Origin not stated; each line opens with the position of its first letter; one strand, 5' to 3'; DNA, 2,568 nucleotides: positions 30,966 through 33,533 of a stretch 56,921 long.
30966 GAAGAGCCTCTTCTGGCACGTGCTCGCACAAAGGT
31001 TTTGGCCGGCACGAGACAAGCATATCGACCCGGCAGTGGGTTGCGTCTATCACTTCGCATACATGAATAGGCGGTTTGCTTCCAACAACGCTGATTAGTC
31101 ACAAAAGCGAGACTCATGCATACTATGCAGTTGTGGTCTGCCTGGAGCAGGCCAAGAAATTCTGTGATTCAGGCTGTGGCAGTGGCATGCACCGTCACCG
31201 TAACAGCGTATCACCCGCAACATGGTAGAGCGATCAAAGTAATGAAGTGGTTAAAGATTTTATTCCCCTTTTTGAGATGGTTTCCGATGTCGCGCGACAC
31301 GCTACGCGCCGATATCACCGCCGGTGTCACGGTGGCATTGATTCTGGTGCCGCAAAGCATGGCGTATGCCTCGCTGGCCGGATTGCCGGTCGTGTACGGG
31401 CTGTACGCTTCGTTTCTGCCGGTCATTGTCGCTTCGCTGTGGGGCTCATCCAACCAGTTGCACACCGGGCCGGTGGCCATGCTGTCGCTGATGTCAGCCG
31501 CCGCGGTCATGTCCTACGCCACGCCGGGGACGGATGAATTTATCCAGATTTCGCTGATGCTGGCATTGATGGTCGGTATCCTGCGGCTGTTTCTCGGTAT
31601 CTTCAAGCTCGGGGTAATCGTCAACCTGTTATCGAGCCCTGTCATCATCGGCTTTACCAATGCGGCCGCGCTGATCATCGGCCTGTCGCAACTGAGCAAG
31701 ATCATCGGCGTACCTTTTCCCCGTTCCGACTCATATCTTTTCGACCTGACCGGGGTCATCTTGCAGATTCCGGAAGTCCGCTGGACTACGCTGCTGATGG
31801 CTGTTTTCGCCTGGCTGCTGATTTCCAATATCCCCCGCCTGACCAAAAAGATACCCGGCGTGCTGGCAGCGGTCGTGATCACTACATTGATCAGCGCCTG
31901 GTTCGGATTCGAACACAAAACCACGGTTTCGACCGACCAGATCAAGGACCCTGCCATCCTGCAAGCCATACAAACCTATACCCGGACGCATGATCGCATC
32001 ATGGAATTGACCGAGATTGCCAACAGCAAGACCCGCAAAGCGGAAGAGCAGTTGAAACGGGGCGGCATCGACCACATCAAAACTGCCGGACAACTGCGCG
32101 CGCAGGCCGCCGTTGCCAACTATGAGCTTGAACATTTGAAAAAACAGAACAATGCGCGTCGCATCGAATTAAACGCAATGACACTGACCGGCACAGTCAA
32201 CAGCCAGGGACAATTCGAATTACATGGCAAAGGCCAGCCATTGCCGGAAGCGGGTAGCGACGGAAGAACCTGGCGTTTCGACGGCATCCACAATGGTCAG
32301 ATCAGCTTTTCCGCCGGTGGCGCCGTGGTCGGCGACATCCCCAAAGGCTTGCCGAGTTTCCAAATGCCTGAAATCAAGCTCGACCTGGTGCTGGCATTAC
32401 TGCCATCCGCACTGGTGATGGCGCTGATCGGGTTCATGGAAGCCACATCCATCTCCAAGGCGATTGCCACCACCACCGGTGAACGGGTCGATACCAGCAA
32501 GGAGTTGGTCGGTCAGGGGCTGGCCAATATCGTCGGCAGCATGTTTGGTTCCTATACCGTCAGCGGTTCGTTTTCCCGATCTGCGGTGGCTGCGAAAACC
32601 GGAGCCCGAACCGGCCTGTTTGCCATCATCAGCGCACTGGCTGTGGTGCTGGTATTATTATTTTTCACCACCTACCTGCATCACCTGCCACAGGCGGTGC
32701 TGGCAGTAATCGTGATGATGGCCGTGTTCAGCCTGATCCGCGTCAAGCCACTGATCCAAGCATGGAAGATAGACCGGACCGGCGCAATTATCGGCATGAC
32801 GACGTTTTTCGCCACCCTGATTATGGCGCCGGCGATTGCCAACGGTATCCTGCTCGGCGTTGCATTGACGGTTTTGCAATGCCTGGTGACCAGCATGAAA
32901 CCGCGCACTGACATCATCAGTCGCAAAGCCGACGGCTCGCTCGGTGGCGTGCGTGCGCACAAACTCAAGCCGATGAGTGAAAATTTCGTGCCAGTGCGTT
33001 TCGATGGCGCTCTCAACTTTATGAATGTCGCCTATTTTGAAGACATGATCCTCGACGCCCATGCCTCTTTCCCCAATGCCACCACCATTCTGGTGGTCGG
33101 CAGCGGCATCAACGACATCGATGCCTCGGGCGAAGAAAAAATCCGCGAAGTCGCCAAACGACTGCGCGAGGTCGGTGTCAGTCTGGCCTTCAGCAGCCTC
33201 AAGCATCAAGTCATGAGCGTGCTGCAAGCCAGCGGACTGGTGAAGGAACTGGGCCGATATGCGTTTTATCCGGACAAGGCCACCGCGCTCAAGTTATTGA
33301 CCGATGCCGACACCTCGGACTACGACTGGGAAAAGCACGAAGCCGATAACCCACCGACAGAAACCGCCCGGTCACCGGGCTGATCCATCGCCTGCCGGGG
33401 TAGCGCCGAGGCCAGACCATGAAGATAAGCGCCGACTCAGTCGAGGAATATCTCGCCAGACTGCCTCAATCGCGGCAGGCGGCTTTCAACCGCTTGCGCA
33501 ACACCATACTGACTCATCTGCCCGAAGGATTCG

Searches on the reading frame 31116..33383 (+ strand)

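Call 47: search_protein_families(library=pfam, proteins=[window:31116-33383:+], max_evalue=0.00001)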
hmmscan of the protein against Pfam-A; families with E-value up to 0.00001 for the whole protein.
window:31116-33383:+ (755 aa): 2 families
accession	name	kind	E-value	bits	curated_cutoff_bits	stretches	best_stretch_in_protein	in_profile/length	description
PF00916.26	Sulfate_transp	-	4.8e-95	319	23.2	2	63-273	1-220/380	Sulfate permease family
PF01740.26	STAS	-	9.2e-09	35.5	22.6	1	622-722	8-104/106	STAS domain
